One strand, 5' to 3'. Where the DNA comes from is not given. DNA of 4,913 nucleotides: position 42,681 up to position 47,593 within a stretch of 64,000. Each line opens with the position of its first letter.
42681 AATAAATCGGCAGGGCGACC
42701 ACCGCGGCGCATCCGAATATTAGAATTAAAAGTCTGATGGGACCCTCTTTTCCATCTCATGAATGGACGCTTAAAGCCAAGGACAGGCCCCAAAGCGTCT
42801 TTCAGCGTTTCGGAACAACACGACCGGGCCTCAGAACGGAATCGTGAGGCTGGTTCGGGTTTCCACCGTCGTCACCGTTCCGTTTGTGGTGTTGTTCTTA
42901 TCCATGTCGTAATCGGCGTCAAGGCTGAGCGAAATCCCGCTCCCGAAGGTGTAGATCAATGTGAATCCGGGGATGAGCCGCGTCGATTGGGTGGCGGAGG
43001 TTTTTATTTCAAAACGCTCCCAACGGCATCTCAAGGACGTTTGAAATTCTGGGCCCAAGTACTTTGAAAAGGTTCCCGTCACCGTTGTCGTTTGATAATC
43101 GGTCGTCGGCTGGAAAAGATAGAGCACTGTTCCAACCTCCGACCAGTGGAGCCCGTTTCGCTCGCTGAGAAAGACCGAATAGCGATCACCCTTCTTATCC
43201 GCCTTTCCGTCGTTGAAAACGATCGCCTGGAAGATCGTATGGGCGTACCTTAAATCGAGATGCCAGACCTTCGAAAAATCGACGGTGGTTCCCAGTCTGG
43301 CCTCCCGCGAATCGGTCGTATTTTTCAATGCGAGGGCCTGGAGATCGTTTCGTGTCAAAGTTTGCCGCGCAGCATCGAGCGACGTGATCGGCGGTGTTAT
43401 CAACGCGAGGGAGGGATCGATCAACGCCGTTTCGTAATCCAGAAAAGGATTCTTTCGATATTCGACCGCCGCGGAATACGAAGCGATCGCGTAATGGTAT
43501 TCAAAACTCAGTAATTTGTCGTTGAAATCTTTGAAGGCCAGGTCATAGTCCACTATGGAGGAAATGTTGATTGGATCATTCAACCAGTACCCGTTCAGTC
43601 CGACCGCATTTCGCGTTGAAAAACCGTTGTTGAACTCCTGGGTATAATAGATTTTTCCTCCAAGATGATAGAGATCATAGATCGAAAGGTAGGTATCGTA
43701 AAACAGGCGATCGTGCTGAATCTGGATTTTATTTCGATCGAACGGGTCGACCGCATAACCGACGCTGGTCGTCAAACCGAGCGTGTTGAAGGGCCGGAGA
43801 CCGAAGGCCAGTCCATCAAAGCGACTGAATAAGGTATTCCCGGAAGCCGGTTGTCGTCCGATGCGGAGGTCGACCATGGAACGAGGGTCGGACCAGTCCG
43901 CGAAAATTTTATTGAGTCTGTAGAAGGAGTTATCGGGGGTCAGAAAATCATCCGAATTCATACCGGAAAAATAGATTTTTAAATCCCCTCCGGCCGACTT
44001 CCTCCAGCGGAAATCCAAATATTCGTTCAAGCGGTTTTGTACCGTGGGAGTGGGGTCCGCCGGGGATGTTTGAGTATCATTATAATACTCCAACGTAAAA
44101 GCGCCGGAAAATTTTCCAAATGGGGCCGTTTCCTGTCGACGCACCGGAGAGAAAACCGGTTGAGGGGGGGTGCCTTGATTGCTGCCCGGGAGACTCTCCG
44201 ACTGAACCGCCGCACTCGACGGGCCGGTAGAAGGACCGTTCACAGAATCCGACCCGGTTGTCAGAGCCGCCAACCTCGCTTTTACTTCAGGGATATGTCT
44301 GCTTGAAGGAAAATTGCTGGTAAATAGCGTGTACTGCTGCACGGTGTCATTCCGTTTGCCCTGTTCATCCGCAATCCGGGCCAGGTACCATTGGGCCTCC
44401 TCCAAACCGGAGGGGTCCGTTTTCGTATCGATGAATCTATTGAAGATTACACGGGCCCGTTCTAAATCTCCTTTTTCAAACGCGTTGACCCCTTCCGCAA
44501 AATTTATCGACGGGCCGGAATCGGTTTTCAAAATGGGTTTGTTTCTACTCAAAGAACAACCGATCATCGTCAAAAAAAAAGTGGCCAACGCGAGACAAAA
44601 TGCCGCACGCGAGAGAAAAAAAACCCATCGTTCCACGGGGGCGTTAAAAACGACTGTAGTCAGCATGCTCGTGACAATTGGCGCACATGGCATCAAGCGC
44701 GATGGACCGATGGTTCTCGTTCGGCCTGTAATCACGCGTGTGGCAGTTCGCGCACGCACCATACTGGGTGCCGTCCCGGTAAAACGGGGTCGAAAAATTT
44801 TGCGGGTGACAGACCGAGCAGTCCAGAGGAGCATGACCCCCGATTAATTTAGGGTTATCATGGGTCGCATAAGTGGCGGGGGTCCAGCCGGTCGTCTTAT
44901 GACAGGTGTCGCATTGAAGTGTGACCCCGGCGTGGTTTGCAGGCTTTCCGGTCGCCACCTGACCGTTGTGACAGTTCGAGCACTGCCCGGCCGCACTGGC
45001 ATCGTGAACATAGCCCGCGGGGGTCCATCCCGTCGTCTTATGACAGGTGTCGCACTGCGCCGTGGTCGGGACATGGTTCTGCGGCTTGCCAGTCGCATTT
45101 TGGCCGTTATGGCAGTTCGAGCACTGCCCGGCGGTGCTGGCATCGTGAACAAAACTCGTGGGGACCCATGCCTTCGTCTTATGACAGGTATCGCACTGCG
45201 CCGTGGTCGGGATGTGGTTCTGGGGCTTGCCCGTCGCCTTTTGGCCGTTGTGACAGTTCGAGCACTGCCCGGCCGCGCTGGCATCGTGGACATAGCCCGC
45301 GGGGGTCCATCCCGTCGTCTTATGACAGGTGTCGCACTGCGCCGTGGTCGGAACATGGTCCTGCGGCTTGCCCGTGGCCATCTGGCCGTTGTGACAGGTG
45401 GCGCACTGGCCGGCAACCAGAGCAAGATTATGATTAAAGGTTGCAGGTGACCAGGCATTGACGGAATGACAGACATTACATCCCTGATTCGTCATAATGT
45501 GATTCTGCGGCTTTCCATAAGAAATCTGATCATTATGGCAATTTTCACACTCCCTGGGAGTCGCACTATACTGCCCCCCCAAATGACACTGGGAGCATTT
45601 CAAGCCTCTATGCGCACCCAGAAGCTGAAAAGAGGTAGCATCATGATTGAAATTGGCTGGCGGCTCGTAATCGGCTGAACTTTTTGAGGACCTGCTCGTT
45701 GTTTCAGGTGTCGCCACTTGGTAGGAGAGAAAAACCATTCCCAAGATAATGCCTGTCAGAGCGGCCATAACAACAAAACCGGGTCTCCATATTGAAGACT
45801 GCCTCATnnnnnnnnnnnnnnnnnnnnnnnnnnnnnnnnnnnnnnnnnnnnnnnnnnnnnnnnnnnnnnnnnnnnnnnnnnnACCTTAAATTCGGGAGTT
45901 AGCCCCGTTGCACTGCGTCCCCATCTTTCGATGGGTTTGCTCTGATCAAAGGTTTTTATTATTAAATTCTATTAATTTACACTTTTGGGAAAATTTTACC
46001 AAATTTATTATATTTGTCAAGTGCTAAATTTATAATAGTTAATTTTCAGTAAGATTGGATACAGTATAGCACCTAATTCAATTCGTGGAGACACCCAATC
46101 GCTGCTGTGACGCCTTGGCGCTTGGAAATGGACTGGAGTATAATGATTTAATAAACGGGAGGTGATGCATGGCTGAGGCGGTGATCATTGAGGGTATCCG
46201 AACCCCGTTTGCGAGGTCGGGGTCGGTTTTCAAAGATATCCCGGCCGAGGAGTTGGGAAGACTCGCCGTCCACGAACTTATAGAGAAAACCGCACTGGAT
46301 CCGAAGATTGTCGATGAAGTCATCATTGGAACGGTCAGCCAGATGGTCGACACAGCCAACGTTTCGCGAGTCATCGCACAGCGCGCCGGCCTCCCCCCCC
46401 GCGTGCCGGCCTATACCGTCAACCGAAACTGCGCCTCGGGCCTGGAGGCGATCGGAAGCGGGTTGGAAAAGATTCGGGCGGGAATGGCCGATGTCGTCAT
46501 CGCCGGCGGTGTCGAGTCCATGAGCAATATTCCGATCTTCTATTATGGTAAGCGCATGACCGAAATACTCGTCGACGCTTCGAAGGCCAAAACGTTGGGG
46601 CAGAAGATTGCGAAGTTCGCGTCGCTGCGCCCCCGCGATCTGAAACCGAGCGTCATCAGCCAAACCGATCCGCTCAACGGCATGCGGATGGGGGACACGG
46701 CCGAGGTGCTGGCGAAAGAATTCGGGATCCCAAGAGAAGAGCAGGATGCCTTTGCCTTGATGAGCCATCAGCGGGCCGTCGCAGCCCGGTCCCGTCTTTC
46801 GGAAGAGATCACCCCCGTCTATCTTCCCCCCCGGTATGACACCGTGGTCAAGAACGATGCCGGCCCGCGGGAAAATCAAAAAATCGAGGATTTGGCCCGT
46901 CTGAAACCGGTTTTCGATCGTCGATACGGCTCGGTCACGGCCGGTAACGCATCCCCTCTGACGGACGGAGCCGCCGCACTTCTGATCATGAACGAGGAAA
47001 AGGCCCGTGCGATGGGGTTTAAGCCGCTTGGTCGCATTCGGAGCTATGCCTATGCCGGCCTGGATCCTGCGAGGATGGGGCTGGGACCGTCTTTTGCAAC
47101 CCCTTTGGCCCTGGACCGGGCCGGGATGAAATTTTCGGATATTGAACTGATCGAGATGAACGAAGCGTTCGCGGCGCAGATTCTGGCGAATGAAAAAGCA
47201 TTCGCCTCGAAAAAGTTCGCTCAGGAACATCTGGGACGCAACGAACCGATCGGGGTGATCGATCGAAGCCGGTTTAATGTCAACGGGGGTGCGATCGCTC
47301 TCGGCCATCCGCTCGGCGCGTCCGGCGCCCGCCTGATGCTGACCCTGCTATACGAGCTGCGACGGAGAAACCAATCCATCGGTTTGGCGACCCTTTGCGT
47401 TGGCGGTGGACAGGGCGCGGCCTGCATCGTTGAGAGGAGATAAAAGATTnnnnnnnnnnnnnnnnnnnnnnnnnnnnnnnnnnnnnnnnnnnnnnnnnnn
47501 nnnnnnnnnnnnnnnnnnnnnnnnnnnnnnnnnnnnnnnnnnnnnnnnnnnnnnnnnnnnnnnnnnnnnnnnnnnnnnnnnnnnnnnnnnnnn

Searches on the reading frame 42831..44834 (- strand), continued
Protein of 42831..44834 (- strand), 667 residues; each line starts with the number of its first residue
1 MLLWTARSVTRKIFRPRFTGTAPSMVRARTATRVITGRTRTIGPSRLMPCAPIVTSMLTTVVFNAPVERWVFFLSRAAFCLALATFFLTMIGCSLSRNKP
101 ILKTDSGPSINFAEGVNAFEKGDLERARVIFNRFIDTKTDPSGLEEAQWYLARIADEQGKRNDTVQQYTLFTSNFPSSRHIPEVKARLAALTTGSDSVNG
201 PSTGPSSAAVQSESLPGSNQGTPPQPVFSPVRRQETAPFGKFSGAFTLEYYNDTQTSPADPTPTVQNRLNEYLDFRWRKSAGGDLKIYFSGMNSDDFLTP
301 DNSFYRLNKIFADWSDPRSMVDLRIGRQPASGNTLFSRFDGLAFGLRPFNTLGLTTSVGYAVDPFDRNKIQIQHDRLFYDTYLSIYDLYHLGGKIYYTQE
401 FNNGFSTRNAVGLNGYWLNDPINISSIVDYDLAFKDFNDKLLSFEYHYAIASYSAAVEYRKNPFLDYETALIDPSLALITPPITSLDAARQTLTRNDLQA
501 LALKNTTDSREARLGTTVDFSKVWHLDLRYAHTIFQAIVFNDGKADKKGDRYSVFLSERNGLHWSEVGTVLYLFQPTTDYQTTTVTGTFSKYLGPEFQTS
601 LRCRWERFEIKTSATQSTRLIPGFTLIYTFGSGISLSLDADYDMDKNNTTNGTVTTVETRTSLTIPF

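Call 77: predict_structure(alignment_id=A2)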
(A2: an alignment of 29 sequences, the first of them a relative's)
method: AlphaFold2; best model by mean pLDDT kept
length: 620 residues; sequences in the alignment: 29
mean_pLDDT: 81.1   pTM: 0.61
mean pLDDT of the five models: 81.1, 78.7, 78.0, 76.9, 76.4
residues with pLDDT >= 90: 297; 70-90: 209; 50-70: 31; < 50: 83
segments of 3 or more residues with pLDDT < 50: 1-19, 42-62, 148-188
pLDDT, mean of each block of 10 residues (from residue 1): 30 36 62 70 41 32 73 89 84 78 91 84 85 87 64 33 31 30 38 88 94 83 95 79 93 85 87 86 74 91 88 81 77 90 91 87 92 92 94 96 96 93 87 85 90 93 97 93 96 84 97 88 97 96 93 97 92 97 95 95 86 96
secondary structure, 60 per line:
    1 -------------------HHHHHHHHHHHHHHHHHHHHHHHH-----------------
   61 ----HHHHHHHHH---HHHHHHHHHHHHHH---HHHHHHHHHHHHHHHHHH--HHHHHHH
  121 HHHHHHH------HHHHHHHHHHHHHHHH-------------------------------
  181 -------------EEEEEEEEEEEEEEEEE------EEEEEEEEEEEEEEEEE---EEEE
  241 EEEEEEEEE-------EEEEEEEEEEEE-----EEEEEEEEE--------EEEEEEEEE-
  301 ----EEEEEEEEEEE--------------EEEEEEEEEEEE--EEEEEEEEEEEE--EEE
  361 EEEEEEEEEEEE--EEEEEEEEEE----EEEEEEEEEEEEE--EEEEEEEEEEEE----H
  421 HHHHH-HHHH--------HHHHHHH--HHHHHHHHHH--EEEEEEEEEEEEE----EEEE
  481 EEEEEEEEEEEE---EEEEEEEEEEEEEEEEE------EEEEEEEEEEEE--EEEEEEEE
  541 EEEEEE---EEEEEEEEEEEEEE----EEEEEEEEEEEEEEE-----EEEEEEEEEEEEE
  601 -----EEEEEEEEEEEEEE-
elements in order: H20-43 H65-73 H77-90 H94-111 H114-127 H134-149 E194-210 E217-233 E237-249 E257-268 E274-282 E291-299 E305-315 E330-341 E344-355 E358-372 E375-384 E389-401 E404-415 H420-425 H427-430 H439-445 H448-457 E460-472 E477-492 E496-512 E519-530 E533-546 E550-563 E568-582 E588-600 E606-619

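Call 81: fold_search(model_id=the predicted structure, library=pdb)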
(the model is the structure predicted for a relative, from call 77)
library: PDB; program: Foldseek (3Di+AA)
matches with E <= 10: 1146; with E <= 0.001: 390
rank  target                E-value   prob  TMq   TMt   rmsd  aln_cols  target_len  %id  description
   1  3rbh_C                6.7e-12  1.00  0.33  0.45  10.4       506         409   12  Structure of alginate export protein AlgE from Pseudomonas aeruginosa (released 2011-07-27)
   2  3rbh_D                1.1e-11  1.00  0.33  0.44  10.1       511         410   12  Structure of alginate export protein AlgE from Pseudomonas aeruginosa (released 2011-07-27)
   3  9fy9_D                1.6e-11  1.00  0.34  0.32  12.1       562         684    9  Cryo-EM structure of the type 1 chaperone-usher pilus FimD-tip complex (FimDHGFC) - Conformer 1 (released 2025-06-04)
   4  3rbh_A                1.7e-11  1.00  0.31  0.41  11.0       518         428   13  Structure of alginate export protein AlgE from Pseudomonas aeruginosa (released 2011-07-27)
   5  4b61_A                4.0e-11  1.00  0.31  0.41  11.2       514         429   12  In meso structure of alginate transporter, AlgE, from Pseudomoas aeruginosa, PAO1. Crystal form 3. (released 2013-07-17)
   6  3rfz_B                7.4e-11  1.00  0.34  0.28  12.8       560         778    8  Crystal structure of the FimD usher bound to its cognate FimC:FimH substrate (released 2011-06-01)
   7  8pz4                  8.6e-11  1.00  0.30  0.37  15.4       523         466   12  Structure of alginate transporter, AlgE, solved at wavelength 2.755 A (released 2023-10-25)
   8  8q2o                  1.1e-10  1.00  0.30  0.38  15.0       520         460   12  Structure of alginate transporter AlgE from P. aeruginosa PAO1 by using Se-MAG for the the lipid cubic phase crystalliza (released 2024-05-15)
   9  4afk                  1.3e-10  1.00  0.30  0.40  14.9       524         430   12  In meso structure of alginate transporter, AlgE, from Pseudomonas aeruginosa, PAO1 (released 2013-02-06)
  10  8rqp                  1.4e-10  1.00  0.30  0.37  15.1       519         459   12  In meso structure of the alginate exporter, AlgE, from Pseudomonas aeruginosa in 7.10 monoacylglycerol (released 2024-04-03)
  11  3ohn_A                1.8e-10  1.00  0.37  0.46  12.0       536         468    9  Crystal structure of the FimD translocation domain (released 2011-06-01)
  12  4azl_B                2.2e-10  1.00  0.32  0.42  12.0       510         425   13  In meso structure of alginate transporter, AlgE, from Pseudomoas aeruginosa, PAO1, crystal form 2. (released 2013-07-03)
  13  4azl_A                2.9e-10  1.00  0.33  0.45  10.0       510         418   13  In meso structure of alginate transporter, AlgE, from Pseudomoas aeruginosa, PAO1, crystal form 2. (released 2013-07-03)
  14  4xnk                  2.9e-10  1.00  0.31  0.41  12.5       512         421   12  X-ray structure of AlgE1 (released 2015-06-03)
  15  3jty_C                3.4e-10  1.00  0.35  0.51   9.7       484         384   10  Crystal structure of a BenF-like porin from Pseudomonas fluorescens Pf-5 (released 2009-10-20)
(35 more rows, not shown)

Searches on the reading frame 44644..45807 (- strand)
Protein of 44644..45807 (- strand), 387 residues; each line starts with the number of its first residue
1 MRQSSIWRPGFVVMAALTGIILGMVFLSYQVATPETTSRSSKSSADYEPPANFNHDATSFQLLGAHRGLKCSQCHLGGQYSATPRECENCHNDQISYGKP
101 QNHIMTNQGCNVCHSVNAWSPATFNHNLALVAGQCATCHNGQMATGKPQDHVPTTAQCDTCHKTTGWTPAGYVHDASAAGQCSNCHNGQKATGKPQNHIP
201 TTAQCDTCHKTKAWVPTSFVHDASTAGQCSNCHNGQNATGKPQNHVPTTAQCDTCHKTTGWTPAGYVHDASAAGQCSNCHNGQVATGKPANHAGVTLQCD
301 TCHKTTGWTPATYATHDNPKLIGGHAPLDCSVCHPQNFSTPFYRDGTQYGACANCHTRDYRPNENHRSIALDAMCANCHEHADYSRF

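Call 8: search_protein_families(library=pfam, proteins=[window:44644-45807:-], max_evalue=0.01)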
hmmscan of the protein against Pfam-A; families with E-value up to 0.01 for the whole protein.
window:44644-45807:- (387 aa): 6 families
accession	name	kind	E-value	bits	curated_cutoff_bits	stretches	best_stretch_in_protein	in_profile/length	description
PF14522.11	Cytochrome_C7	-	3.1e-18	65.8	24.8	4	101-163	6-67/67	Cytochrome c7 and related cytochrome c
PF02085.21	Cytochrom_CIII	-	5.2e-13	49.7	22.9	2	120-209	19-101/101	Class III cytochrome C family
PF14537.11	Cytochrom_c3_2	-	1.1e-11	45.5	25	1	273-357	6-79/79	Cytochrome c3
PF09699.15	Paired_CXXCH_1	-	1.1e-07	31.9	20.6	0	174-212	1-39/41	Doubled CXXCH motif (Paired_CXXCH_1)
PF22113.1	Mtrc-MtrF_II-IV_dom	-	1.8e-06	28.1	30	0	103-262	2-169/176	Outer membrane cytochrome MtrC/MtrF-like, domains II/IV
PF12336.13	SOXp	-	0.0013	20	22.1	0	280-318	26-64/88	SOX transcription factor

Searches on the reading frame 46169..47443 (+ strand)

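Call 8: search_protein_families(library=pfam, proteins=[window:46169-47443:+], max_evalue=0.01)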
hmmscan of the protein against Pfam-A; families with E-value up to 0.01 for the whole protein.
window:46169-47443:+ (424 aa): 4 families
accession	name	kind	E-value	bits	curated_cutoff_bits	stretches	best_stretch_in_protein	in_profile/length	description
PF00108.29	Thiolase_N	-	2.5e-72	243.8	26.4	1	5-277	2-260/260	Thiolase, N-terminal domain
PF02803.24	Thiolase_C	-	9.7e-46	154.9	27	1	285-423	2-123/123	Thiolase, C-terminal domain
PF00109.32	ketoacyl-synt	-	9.3e-09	35.7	20.8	1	68-134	156-219/252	Beta-ketoacyl synthase, N-terminal domain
PF22691.2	Thiolase_C_1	-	0.0076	16.4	28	0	311-402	24-115/144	Thiolase C-terminal domain-like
